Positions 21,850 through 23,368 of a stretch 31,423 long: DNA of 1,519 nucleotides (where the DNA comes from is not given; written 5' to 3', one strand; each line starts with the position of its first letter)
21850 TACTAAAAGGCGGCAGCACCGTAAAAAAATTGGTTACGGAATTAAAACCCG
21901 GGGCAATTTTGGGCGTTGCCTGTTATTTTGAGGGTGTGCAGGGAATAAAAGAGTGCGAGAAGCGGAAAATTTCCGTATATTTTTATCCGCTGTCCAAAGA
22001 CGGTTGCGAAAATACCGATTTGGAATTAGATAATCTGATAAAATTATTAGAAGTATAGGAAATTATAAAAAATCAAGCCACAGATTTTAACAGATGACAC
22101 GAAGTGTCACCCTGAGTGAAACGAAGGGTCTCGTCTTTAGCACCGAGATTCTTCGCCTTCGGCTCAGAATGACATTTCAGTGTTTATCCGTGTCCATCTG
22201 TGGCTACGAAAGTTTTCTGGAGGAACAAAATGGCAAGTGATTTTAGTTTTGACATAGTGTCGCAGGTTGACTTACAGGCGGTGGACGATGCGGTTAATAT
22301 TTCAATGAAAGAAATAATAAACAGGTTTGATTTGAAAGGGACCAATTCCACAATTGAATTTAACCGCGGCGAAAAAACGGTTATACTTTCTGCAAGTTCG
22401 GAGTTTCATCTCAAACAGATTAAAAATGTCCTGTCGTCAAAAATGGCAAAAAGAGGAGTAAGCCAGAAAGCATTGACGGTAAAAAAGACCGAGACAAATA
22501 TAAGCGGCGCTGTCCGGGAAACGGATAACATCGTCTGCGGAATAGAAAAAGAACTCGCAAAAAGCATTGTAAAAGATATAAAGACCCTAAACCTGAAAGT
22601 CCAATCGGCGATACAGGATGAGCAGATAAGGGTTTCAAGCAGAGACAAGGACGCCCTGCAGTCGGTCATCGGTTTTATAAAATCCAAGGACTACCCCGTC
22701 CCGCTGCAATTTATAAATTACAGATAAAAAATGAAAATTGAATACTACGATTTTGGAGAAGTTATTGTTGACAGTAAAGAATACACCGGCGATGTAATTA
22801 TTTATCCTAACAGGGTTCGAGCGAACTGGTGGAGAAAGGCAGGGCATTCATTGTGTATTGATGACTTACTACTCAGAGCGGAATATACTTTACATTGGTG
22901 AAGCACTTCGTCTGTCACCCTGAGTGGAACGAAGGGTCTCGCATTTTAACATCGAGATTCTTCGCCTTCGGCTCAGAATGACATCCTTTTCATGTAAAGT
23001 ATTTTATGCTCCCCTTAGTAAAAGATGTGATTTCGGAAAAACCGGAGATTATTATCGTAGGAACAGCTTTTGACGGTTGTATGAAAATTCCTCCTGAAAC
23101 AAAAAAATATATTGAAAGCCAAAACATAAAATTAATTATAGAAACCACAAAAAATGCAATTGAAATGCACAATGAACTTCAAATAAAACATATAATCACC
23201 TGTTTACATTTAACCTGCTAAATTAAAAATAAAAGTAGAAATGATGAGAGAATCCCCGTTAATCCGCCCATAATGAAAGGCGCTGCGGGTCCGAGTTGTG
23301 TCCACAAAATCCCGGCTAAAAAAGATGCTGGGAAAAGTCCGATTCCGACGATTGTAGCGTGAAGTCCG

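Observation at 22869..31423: A MITE family with constant ends and exchangeable palindromic cargo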

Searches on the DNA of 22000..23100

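Call 14: search_rna_families(source=window, start=22000, end=23100, threshold=evalue, max_evalue=5)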
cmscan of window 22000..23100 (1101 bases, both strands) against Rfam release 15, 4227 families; matches with E-value up to 5: 3.
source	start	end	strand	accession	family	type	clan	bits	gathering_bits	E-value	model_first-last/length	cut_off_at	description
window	22791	22864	-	RF01410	BsrC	Gene; sRNA;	-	24.3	38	0.096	1-87/87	no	BsrC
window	22913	22983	+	RF03330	mir-750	Gene; miRNA;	-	15.6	60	3.5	1-80/80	no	mir-750 microRNA precursor family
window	22698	22810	+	RF02849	Ysr197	Gene; sRNA;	-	12.1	167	3.2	1-254/254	no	Yersinia sRNA 197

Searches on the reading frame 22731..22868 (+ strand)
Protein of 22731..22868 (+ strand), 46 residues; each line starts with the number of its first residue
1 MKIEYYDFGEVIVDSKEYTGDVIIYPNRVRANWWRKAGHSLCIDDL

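Call 30: search_protein_families(library=pfam, proteins=[window:22731-22868:+], max_evalue=0.01)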
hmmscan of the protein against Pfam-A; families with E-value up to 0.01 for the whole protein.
window:22731-22868:+ (46 aa): 1 family
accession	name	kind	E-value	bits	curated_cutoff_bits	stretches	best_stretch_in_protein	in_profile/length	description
PF04430.19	DUF498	-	2.9e-05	24.5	33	1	3-45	1-42/109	Protein of unknown function (DUF498/DUF598)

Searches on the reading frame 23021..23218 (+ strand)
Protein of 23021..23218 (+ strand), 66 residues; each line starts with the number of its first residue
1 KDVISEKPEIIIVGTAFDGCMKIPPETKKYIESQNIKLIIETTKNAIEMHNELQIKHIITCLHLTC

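Call 30: search_protein_families(library=pfam, proteins=[window:23021-23218:+], max_evalue=0.01)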
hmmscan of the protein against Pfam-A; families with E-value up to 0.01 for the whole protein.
window:23021-23218:+ (66 aa): 1 family
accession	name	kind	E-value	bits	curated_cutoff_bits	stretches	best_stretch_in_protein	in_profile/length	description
PF04430.19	DUF498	-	1.6e-09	38.2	33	1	3-54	48-98/109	Protein of unknown function (DUF498/DUF598)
